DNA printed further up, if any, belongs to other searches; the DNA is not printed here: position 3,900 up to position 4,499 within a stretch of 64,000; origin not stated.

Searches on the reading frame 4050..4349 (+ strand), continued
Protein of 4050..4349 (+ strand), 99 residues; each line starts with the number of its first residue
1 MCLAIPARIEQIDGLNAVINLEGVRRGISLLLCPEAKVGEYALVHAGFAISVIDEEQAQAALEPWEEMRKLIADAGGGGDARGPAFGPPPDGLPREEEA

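Call 11: find_encoding_contigs(protein=P0062, flank=8000, max_places=3)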
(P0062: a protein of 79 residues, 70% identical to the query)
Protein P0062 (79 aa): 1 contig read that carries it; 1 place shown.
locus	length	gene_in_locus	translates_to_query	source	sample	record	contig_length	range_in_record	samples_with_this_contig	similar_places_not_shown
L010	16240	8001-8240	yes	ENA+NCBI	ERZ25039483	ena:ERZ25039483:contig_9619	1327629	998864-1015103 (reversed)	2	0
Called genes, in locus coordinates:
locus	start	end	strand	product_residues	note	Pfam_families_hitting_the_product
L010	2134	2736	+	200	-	PF00990:GGDEF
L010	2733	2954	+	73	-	-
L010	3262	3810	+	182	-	PF00563:EAL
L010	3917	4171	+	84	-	-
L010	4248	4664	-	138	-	-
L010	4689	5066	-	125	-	PF12680:SnoaL_2 (weak)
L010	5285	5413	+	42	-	-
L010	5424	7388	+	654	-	PF16177:ACAS_N, PF00501:AMP-binding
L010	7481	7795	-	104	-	-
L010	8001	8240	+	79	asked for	PF01455:HupF_HypC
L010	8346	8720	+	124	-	PF01750:HycI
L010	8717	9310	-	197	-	PF01292:Ni_hydr_CYTB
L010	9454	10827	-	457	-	PF00374:NiFeSe_Hases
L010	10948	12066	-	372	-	PF01058:Oxidored_q6, PF14720:NiFe_hyd_SSU_C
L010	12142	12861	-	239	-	PF02492:cobW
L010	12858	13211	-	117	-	PF01155:HypA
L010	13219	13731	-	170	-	PF02769:AIRS_C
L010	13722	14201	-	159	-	PF00586:AIRS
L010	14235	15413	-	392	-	PF01924:HypD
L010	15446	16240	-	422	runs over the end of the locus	PF17788:HypF_C, PF22521:HypF_C_2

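Call 17: find_related_loci(query=A2, collection=genome_contigs, flank=10000)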
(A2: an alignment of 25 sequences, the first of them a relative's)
Query A2 (99 aa) in genome_contigs; peptide patterns used: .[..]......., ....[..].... (x = any residue, [..] = any of these).
599 stretches matched a pattern (row limit reached: there are more); 577 encode a relative of the query (tblastn E <= 1e-3); the best 80 are kept; 80 distinct loci.
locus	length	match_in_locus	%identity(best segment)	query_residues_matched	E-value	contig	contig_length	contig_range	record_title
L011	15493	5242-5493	63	1-84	5e-31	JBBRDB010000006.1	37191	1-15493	MAG: Thermoleophilia bacterium isolate Co_metawrap_2432 Cmw_2432_k141_3008462_length_37191_cov_12.0000, whole genome sho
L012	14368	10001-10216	74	1-72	1e-30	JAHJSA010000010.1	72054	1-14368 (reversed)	MAG: Actinomycetota bacterium isolate OS_PC_MetaG.mb.176 OS_PC_MetaG.mb.176_k141_42364, whole genome shotgun sequence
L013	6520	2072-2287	72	1-72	3e-30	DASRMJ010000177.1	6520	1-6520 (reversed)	MAG TPA_asm: Thermoleophilia bacterium isolate SMAG_U10212 k141_233829, whole genome shotgun sequence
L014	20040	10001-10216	67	1-72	1e-27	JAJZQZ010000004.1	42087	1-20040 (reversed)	MAG: Actinomycetes bacterium isolate SKS1.bin6 NODE_1532_length_42087_cov_1.910629, whole genome shotgun sequence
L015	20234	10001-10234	59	1-78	6e-27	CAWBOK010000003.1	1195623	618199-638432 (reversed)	MAG: uncultured Actinomycetota bacterium isolate MFD04716.bin.2.61 genome assembly, contig: contig_16924, whole genome s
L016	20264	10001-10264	60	1-83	3e-26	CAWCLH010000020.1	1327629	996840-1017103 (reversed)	MAG: uncultured Actinomycetota bacterium isolate MFD01721.bin.2.195 genome assembly, contig: contig_9619, whole genome s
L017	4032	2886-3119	60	1-78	1e-25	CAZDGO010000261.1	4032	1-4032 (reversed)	MAG TPA_asm: uncultured Gaiellales bacterium isolate SRP136066_co1_96 genome assembly, contig: NODE_42911_length_4032_co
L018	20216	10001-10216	63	1-72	2e-25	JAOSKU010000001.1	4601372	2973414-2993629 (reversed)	MAG: Thermoleophilia bacterium isolate FR_37 FR-Thermoleophilia-1_s1, whole genome shotgun sequence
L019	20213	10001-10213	59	1-71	5e-23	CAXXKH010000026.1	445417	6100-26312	MAG: Desulfobacterales bacterium isolate 9e8c302b-4ccc-47c5-97cd-91c71c085a60 genome assembly, contig: contig_26, whole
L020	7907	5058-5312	46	1-91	2e-20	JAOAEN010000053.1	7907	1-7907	MAG: Dehalococcoidales bacterium isolate SKW260 NODE_53_length_7907_cov_1.608812, whole genome shotgun sequence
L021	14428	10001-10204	59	1-68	2e-20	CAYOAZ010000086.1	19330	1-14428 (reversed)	MAG TPA_asm: uncultured Anaerolineae bacterium isolate binchicken_co219_180 genome assembly, contig: k141_1090449, whole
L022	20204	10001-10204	56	1-68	3e-20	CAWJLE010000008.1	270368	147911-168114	MAG: uncultured Chloroflexia bacterium isolate MFD02416.bin.2.92 genome assembly, contig: contig_9504, whole genome shot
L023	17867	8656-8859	51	1-68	4e-20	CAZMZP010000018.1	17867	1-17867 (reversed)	MAG TPA_asm: uncultured bacterium isolate ERP119294_co2_527 genome assembly, contig: k141_4451416, whole genome shotgun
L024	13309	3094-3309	50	1-72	9e-20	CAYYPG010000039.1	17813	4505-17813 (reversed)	MAG TPA_asm: uncultured bacterium isolate binchicken_co40_72 genome assembly, contig: NODE_1816_length_17813_cov_28.9916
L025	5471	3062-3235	66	1-58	2e-19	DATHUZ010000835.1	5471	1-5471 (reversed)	MAG TPA_asm: Anaerolineae bacterium isolate SMAG_U16120 k141_1418659, whole genome shotgun sequence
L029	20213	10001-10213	48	1-71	4e-19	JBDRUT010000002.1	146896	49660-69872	MAG: candidate division WOR-3 bacterium isolate SZTDM-2_201709_bins_113 SZTDM-2_201709_bins_113_scaffold_2, whole genome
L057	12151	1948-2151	49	1-68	8e-18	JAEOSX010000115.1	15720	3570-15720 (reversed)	MAG: Candidatus Hermodarchaeota archaeon isolate YT_063 k127_21339086, whole genome shotgun sequence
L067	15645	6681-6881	54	1-68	2e-17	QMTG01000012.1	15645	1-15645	MAG: Thermoplasmata archaeon isolate B31_G17 B31_Guay17_scaffold_00651, whole genome shotgun sequence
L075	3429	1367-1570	50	1-68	2e-17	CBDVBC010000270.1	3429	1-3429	MAG TPA_asm: Candidatus Hermodarchaeota archaeon isolate SRR22302347_concoct_51 genome assembly, contig: ERZ25073594.255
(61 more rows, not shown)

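Call 20: find_homologous_proteins(query=L010:14235-15413:-, max_evalue=1e-30)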
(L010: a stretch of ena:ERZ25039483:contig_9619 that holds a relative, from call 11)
Query L010:14235-15413:- (392 aa): 7999 proteins with E <= 1e-30 among 8000 candidates; the best 120 are listed.
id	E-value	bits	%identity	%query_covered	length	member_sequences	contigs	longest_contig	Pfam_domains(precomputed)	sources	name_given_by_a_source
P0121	6.6e-255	864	100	100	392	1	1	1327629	PF01924.22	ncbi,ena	-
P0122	1.8e-199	681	83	93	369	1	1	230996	PF01924.22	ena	-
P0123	1.4e-188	645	79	93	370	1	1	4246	PF01924.22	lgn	-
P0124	1.5e-178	612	74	98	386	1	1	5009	PF01924.22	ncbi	ncbi:MAG: hydrogenase formation protein HypD [Thermoleophilia bacterium]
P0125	4.3e-176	604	74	95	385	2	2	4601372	PF01924.22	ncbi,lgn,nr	ncbi:MAG: hydrogenase formation protein HypD [Thermoleophilia bacterium]|nr:hydrogenase formation pr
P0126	3.6e-173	594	74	93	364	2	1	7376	PF01924.22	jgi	jgi:hydrogenase expression/formation protein HypD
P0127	9.2e-173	593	72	92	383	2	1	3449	PF01924.22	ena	-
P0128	1.0e-172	593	70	95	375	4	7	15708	PF01924.22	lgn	-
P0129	1.0e-170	586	71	92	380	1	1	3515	PF01924.22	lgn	-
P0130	1.2e-170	586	74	92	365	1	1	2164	PF01924.22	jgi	jgi:hydrogenase expression/formation protein HypD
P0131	2.2e-170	585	73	92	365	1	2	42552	PF01924.22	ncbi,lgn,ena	-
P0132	2.8e-170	585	73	93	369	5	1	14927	PF01924.22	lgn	-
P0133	1.8e-169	582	72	93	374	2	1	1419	PF01924.22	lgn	-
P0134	2.2e-169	582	72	95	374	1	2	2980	PF01924.22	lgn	-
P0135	2.3e-169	582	72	92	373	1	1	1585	PF01924.22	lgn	-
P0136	9.1e-169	580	71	92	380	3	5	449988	PF01924.22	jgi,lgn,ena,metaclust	metaclust:\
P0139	1.3e-167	576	71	93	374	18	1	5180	PF01924.22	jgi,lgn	jgi:hydrogenase expression/formation protein HypD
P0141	1.4e-166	573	72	92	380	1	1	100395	PF01924.22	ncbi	ncbi:MAG: hydrogenase formation protein HypD [Thermoleophilia bacterium]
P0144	4.9e-165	568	69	96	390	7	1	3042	PF01924.22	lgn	-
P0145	6.3e-165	567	69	92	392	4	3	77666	PF01924.22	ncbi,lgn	-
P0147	2.3e-159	549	68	92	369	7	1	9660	PF01924.22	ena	-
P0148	7.2e-157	541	68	92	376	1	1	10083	PF01924.22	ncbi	ncbi:MAG: hydrogenase formation protein HypD [Thermoleophilia bacterium]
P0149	5.3e-156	538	67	92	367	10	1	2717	PF01924.22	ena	-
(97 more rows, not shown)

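Call 21: find_encoding_contigs(protein=P0125, flank=10000, max_places=3)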
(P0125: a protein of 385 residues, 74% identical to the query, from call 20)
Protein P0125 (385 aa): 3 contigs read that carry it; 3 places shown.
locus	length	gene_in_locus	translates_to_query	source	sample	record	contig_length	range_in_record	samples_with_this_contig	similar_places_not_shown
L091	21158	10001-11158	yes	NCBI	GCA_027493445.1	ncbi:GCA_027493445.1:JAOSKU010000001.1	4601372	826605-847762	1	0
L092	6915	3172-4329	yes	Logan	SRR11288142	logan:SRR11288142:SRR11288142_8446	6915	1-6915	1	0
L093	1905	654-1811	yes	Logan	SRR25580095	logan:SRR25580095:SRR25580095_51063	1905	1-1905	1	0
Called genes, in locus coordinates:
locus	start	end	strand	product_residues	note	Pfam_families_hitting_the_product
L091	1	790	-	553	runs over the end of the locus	PF01268:FTHFS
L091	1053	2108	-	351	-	PF01969:Ni_insertion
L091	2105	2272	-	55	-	-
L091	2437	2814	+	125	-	PF12844:HTH_19, PF13560:HTH_31, PF01381:HTH_3, PF13443:HTH_26 (weak)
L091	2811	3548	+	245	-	PF02517:Rce1-like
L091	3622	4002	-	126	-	PF06262:Zincin_1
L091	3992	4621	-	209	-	PF01725:Ham1p_like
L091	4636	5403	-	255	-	PF01138:RNase_PH, PF03725:RNase_PH_C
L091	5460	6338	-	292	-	PF01177:Asp_Glu_race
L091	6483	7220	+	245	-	PF00708:Acylphosphatase, PF07503:zf-HYPF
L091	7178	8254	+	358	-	PF01300:Sua5_yciO_yrdC, PF17788:HypF_C, PF22521:HypF_C_2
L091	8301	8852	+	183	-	PF22521:HypF_C_2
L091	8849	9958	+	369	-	PF01565:FAD_binding_4, PF02873:MurB_C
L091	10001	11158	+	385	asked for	PF01924:HypD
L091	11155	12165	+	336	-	PF00586:AIRS, PF02769:AIRS_C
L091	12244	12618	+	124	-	PF01155:HypA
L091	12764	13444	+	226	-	PF02492:cobW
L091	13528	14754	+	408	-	PF13546:DDE_5, PF01609:DDE_Tnp_1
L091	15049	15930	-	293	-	PF03631:Virul_fac_BrkB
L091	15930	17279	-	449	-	PF13347:MFS_2, PF07690:MFS_1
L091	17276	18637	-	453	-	PF13660:DUF4147, PF05161:MOFRL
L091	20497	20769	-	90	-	-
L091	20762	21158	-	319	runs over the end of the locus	PF00696:AA_kinase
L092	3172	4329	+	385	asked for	PF01924:HypD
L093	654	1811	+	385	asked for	PF01924:HypD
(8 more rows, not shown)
